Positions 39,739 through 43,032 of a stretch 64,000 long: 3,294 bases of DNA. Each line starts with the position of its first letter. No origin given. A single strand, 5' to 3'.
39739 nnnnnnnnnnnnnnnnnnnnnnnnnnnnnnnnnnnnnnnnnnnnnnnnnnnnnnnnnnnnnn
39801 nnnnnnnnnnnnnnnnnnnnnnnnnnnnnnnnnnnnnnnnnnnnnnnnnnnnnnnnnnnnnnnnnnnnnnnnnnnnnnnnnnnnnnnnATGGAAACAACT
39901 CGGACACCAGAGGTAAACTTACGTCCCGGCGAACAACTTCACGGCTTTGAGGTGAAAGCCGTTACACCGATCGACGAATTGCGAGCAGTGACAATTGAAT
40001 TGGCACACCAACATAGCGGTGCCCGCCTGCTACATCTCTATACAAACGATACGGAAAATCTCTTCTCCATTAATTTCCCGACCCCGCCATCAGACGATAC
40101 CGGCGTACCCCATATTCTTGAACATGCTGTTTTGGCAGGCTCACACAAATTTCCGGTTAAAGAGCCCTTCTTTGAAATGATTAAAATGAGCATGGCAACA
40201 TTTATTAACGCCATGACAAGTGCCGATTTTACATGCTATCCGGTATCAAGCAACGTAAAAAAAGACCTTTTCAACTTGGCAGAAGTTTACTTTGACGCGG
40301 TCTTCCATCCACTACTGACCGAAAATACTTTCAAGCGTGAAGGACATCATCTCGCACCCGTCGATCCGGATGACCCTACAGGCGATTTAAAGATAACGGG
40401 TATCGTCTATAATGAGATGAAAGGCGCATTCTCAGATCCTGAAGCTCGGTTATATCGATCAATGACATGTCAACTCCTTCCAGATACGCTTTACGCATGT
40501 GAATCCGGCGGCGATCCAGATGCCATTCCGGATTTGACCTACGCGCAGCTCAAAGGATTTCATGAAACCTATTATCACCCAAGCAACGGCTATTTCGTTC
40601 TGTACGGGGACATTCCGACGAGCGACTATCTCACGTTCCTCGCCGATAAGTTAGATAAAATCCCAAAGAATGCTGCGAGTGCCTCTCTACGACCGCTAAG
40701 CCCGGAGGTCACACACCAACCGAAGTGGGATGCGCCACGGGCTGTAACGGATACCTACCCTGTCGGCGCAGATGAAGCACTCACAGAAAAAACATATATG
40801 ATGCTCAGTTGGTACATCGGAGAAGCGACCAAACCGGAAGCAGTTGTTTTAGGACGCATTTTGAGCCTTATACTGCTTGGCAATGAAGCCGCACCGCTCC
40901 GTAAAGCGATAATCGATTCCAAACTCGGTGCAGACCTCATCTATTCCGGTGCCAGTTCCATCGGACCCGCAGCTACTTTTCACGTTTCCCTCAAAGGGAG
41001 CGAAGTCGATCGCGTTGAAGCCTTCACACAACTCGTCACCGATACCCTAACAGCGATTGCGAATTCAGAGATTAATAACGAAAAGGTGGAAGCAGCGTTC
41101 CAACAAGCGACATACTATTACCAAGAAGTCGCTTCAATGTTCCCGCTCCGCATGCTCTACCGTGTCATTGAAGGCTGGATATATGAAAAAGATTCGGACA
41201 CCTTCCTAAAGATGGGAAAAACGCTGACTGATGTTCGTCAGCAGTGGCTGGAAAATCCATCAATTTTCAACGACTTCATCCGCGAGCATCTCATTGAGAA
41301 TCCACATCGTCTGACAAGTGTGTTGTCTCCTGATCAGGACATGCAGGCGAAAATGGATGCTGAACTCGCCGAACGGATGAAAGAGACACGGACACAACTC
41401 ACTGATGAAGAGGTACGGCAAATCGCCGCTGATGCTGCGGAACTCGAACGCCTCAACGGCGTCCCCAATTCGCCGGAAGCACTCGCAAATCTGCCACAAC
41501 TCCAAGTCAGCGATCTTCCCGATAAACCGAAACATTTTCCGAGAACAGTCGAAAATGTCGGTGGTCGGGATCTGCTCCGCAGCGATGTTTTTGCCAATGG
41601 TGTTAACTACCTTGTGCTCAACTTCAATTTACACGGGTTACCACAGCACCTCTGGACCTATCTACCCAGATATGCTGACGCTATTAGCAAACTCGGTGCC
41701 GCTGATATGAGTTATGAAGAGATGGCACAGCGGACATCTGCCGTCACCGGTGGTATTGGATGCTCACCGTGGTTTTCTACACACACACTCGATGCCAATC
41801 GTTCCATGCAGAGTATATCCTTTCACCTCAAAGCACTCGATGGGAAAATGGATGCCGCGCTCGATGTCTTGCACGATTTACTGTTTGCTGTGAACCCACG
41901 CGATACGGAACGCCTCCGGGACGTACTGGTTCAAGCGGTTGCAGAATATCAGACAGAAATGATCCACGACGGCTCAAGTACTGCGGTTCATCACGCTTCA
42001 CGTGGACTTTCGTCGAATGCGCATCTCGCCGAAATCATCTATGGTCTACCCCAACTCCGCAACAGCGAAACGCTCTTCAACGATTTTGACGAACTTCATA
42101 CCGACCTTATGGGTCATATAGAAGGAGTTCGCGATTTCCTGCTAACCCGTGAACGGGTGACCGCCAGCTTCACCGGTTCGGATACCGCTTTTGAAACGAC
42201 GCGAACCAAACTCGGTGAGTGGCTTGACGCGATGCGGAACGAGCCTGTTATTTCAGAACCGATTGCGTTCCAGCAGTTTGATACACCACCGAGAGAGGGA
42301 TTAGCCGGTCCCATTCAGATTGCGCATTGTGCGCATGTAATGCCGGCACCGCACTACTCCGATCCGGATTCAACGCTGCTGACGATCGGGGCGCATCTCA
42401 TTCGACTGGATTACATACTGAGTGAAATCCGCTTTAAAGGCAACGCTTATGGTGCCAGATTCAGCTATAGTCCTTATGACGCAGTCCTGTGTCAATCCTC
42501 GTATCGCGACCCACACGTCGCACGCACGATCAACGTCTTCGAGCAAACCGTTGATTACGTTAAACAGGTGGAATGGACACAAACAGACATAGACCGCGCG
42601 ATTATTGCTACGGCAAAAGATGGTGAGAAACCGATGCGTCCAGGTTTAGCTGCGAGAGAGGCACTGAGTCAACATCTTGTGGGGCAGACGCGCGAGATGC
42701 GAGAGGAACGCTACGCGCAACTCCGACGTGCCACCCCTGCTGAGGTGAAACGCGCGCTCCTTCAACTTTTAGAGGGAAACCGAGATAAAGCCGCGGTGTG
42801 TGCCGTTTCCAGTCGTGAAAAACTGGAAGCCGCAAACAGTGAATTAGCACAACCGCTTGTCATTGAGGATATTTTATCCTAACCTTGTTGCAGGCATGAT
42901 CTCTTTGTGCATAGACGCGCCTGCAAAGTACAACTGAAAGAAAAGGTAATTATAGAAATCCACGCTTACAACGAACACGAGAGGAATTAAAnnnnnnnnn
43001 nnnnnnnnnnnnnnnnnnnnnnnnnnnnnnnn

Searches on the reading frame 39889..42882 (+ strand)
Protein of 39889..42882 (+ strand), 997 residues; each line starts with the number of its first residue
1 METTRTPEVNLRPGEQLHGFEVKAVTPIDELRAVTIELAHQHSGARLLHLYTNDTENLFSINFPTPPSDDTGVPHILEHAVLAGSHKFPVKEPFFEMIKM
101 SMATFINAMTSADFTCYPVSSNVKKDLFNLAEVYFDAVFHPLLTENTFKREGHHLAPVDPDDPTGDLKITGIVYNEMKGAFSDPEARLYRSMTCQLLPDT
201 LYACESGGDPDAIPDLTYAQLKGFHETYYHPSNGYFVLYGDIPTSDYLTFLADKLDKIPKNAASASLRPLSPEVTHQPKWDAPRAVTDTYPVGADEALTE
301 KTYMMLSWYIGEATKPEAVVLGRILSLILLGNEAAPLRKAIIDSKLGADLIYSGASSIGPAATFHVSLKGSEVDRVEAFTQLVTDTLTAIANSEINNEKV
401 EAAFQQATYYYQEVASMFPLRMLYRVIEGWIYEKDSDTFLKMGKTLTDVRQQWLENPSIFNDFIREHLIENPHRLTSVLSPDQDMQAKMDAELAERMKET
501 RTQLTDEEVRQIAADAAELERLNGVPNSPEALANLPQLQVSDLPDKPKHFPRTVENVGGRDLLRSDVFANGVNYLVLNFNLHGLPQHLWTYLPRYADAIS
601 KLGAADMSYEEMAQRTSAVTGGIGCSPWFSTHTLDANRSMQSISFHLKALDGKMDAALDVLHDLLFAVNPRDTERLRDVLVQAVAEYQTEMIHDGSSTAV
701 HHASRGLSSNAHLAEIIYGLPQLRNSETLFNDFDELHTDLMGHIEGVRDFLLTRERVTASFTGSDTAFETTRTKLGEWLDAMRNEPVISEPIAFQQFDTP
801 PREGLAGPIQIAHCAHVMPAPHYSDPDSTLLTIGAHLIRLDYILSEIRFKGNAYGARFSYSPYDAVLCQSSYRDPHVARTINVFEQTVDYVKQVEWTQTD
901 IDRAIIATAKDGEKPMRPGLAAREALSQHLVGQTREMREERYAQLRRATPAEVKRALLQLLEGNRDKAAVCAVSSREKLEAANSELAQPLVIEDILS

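Call 15: search_protein_families(library=pfam, proteins=[window:39889-42882:+])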
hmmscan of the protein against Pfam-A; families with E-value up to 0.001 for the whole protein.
window:39889-42882:+ (997 aa): 4 families
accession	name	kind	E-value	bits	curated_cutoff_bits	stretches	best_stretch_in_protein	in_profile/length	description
PF08367.16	M16C_assoc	-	1.4e-51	175.5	25.3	1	479-724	1-247/252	Peptidase M16C associated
PF05193.26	Peptidase_M16_C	-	6.3e-21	75.5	23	1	215-405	1-179/181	Peptidase M16 inactive domain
PF22516.1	PreP_C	-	1.6e-15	57.5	27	1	835-975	34-172/173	PreP C-terminal domain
PF00675.25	Peptidase_M16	-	1e-10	42.2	22.3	1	68-151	28-108/149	Insulinase (Peptidase family M16)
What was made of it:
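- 39889..42882 (+): M16C / PreP-like peptidase gene (997 aa). Pfam M16C_assoc, Peptidase_M16, Peptidase_M16_C and PreP_C (call 15).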

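Call 16: find_encoding_contigs(protein=window:39889-42882:+, flank=5000, max_places=10)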
Protein window:39889-42882:+ (997 aa): no gene with exactly this product is on record in the collection.

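Call 17: find_homologous_proteins(query=window:39889-42882:+, max_evalue=1e-50)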
Query window:39889-42882:+ (997 aa): 7698 proteins with E <= 1e-50 among 8000 candidates; the best 120 are listed.
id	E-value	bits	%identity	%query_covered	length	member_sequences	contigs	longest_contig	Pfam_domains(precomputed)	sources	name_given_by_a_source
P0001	0.0e+0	2251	99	100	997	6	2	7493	PF22516.2,PF00675.26,PF05193.27,PF08367.17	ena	-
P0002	0.0e+0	2221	97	100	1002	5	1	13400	PF22516.2,PF00675.26,PF05193.27,PF08367.17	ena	-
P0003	0.0e+0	2069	90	100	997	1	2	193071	PF22516.2,PF00675.26,PF05193.27,PF08367.17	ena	-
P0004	0.0e+0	2069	90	100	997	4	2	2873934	PF22516.2,PF00675.26,PF05193.27,PF08367.17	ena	-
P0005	0.0e+0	2068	90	100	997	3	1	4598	PF22516.2,PF00675.26,PF05193.27,PF08367.17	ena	-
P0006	0.0e+0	2063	89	100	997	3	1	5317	PF22516.2,PF00675.26,PF05193.27,PF08367.17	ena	-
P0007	0.0e+0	2061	90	100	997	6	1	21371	PF22516.2,PF00675.26,PF05193.27,PF08367.17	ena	-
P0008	0.0e+0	2059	89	100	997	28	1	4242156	PF22516.2,PF00675.26,PF05193.27,PF08367.17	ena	-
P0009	0.0e+0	2056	90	100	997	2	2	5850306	PF22516.2,PF00675.26,PF05193.27,PF08367.17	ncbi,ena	-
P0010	0.0e+0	2047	89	100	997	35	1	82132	PF22516.2,PF00675.26,PF05193.27,PF08367.17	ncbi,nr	ncbi:hypothetical protein F4X10_11545 [Candidatus Poribacteria bacterium]|nr:hypothetical protein [C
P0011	0.0e+0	2046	90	99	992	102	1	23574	PF22516.2,PF00675.26,PF05193.27,PF08367.17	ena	-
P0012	0.0e+0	2044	89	100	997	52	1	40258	PF22516.2,PF00675.26,PF05193.27,PF08367.17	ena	-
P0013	0.0e+0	2042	89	100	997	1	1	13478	PF22516.2,PF00675.26,PF05193.27,PF08367.17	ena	-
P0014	0.0e+0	2038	89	100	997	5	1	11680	PF22516.2,PF00675.26,PF05193.27,PF08367.17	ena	-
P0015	0.0e+0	2034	89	99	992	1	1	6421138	PF22516.2,PF00675.26,PF05193.27,PF08367.17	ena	-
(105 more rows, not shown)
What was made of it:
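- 39889..42882 (+): Full-length homologues at 75-99% identity in Candidatus Poribacteria (call 17).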

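Call 18: find_encoding_contigs(protein=P0001, flank=5000, max_places=6)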
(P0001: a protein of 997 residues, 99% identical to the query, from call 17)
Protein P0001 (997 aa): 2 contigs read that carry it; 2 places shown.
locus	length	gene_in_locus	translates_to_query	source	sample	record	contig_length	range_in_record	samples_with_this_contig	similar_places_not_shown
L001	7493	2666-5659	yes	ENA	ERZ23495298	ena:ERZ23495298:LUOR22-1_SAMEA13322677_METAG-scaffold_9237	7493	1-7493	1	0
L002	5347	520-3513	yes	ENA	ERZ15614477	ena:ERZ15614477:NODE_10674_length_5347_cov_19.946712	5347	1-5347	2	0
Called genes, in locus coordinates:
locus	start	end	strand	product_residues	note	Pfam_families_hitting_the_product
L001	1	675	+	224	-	?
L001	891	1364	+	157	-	-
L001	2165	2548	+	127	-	-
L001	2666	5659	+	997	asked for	PF00675:Peptidase_M16 (weak), PF05193:Peptidase_M16_C, PF08367:M16C_assoc, PF22516:PreP_C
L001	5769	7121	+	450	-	PF13360:PQQ_2, PF01011:PQQ (faint), PF13360:PQQ_2, PF13570:Beta-prop_ACSF4, PF25293:Beta-prop_EMC1_N (faint), PF13360:PQQ_2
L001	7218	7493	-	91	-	?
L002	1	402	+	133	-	?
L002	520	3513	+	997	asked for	PF00675:Peptidase_M16 (weak), PF05193:Peptidase_M16_C, PF08367:M16C_assoc, PF22516:PreP_C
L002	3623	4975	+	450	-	PF13360:PQQ_2, PF01011:PQQ (faint), PF13360:PQQ_2, PF13570:Beta-prop_ACSF4, PF25293:Beta-prop_EMC1_N (faint), PF13360:PQQ_2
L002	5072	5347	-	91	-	?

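Call 19: find_encoding_contigs(protein=P0002, flank=5000, max_places=6)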
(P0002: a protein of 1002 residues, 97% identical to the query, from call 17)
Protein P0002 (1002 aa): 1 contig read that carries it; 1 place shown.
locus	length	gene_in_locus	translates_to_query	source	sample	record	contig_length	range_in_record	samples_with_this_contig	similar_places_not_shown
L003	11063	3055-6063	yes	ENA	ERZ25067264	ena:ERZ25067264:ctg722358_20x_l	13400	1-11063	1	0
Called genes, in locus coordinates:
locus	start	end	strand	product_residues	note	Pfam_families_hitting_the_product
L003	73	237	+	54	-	-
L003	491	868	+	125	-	-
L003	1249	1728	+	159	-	-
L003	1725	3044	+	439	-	PF01011:PQQ (faint), PF13360:PQQ_2, PF13570:Beta-prop_ACSF4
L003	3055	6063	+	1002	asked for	PF00675:Peptidase_M16 (weak), PF05193:Peptidase_M16_C, PF08367:M16C_assoc, PF22516:PreP_C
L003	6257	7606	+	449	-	PF01011:PQQ (faint), PF13360:PQQ_2, PF13570:Beta-prop_ACSF4, PF13360:PQQ_2, PF25293:Beta-prop_EMC1_N (faint), PF13360:PQQ_2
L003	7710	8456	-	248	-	PF00106:adh_short, PF08659:KR, PF13561:adh_short_C2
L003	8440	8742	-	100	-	-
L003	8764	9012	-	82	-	-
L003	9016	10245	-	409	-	-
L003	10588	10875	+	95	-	PF01329:Pterin_4a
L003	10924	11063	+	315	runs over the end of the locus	PF00389:2-Hacid_dh (weak), PF02826:2-Hacid_dh_C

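Call 24: find_encoding_contigs(protein=P0004, flank=3000, max_places=4)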
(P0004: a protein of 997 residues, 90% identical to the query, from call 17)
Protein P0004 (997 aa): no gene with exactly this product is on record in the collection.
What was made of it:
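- Tried and rejected: The window peptidase and P0004 are not on record (calls 16, 24).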

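Call 25: find_encoding_contigs(protein=P0009, flank=3000, max_places=4)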
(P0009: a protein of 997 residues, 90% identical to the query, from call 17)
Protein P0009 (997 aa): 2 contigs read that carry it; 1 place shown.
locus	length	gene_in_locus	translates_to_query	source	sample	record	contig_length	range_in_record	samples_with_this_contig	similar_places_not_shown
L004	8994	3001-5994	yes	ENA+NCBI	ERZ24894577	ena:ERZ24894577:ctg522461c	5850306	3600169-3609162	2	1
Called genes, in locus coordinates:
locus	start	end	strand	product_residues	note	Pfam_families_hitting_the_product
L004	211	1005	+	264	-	-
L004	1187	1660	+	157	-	-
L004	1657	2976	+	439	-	PF01011:PQQ (faint), PF13360:PQQ_2, PF13570:Beta-prop_ACSF4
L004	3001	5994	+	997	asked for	PF00675:Peptidase_M16 (weak), PF05193:Peptidase_M16_C, PF08367:M16C_assoc, PF22516:PreP_C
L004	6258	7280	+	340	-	PF14239:RRXRR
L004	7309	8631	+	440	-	PF13360:PQQ_2 (weak), PF01011:PQQ (faint), PF13570:Beta-prop_ACSF4, PF25293:Beta-prop_EMC1_N (faint), PF13360:PQQ_2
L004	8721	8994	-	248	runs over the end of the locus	PF00106:adh_short, PF08659:KR, PF13561:adh_short_C2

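Call 26: find_encoding_contigs(protein=P0008, flank=3000, max_places=4)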
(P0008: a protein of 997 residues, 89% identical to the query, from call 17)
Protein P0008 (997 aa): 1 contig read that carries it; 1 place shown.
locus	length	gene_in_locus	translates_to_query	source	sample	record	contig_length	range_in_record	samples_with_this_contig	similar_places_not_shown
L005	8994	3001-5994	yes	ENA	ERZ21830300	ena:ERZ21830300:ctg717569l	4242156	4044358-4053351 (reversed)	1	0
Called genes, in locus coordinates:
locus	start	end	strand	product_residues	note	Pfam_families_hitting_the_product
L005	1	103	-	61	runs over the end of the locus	-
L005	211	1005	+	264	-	-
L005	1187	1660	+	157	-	-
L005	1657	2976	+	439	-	PF01011:PQQ (faint), PF13360:PQQ_2, PF13570:Beta-prop_ACSF4, PF13360:PQQ_2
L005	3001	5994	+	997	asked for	PF00675:Peptidase_M16 (weak), PF05193:Peptidase_M16_C, PF08367:M16C_assoc, PF22516:PreP_C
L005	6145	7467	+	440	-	PF13360:PQQ_2 (weak), PF01011:PQQ (faint), PF13570:Beta-prop_ACSF4, PF25293:Beta-prop_EMC1_N (faint), PF13360:PQQ_2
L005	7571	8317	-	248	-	PF00106:adh_short, PF08659:KR, PF13561:adh_short_C2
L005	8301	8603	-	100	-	-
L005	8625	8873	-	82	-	-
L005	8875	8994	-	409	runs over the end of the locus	-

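Call 30: find_related_loci(query=window:39889-42882:+, collection=genome_contigs, flank=10000)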
Query window:39889-42882:+ (997 aa) in genome_contigs; peptide patterns used: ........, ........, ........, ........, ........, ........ (x = any residue, [..] = any of these).
179 stretches matched a pattern; 175 encode a relative of the query (tblastn E <= 1e-3); the best 80 are kept; 80 distinct loci.
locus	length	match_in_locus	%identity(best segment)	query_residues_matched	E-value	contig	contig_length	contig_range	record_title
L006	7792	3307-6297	90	1-997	0e+0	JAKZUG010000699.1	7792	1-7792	MAG: Candidatus Poribacteria bacterium isolate Langseth_MAG_00079 Langseth_MAG_00079_000000000699, whole genome shotgun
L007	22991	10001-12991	89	1-997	0e+0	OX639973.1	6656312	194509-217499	MAG: uncultured Poribacteria bacterium isolate a51c2dcd-0bc8-4832-ac43-f95c9d639ad7 genome assembly, chromosome: 1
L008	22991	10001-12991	89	1-997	0e+0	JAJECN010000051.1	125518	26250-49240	MAG: Candidatus Poribacteria bacterium isolate jk18xAbins.24 k141_1138012, whole genome shotgun sequence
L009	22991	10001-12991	89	1-997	0e+0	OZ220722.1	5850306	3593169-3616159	MAG: Candidatus Poribacteria bacterium isolate 09e4b887-e8cc-4912-b364-6afc626817b5 genome assembly, chromosome: 1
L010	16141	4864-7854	89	1-997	0e+0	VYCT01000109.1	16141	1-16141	MAG: Candidatus Poribacteria bacterium isolate SB0675_bin_22 NODE_1600_length_16141_cov_12.757864, whole genome shotgun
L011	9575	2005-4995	89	1-997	0e+0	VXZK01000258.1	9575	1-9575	MAG: Candidatus Poribacteria bacterium isolate SB0670_bin_33 NODE_3284_length_9575_cov_17.438761, whole genome shotgun s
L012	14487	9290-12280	89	1-997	0e+0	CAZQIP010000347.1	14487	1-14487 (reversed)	MAG TPA_asm: uncultured bacterium isolate SRP338948_co1_32 genome assembly, contig: k141_458830, whole genome shotgun se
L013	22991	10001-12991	89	1-997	0e+0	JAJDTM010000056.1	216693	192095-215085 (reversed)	MAG: Candidatus Poribacteria bacterium isolate jk18x1bzbins.25 k141_294038, whole genome shotgun sequence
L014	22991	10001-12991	89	1-997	0e+0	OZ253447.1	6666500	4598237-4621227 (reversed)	MAG: Candidatus Poribacteria bacterium isolate c3a381aa-0ed9-4b9f-99fb-31763fcdc289 genome assembly, chromosome: 1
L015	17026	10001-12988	88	1-996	0e+0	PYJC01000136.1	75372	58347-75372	MAG: Candidatus Poribacteria bacterium isolate PCPOR1 Ga0206387_1136, whole genome shotgun sequence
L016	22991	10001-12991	88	1-997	0e+0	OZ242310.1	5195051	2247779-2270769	MAG: Candidatus Poribacteria bacterium isolate 20da2b61-0884-4a9e-940d-2acfcc06f24a genome assembly, chromosome: 1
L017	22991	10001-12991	88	1-997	0e+0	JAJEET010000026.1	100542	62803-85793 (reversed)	MAG: Candidatus Poribacteria bacterium isolate p16x34bins.5 k141_955783, whole genome shotgun sequence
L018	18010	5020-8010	88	1-997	0e+0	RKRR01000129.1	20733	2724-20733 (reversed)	MAG: Candidatus Poribacteria bacterium isolate PNGco_C_binSS2 scaffold_294, whole genome shotgun sequence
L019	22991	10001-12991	88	1-997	0e+0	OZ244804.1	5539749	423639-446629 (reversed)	MAG: Candidatus Poribacteria bacterium isolate 01d6ffbc-f1d2-4681-b35a-d9b575322fea genome assembly, chromosome: 1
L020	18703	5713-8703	88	1-997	0e+0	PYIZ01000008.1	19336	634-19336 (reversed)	MAG: Candidatus Poribacteria bacterium isolate PCPOR2b Ga0206366_108, whole genome shotgun sequence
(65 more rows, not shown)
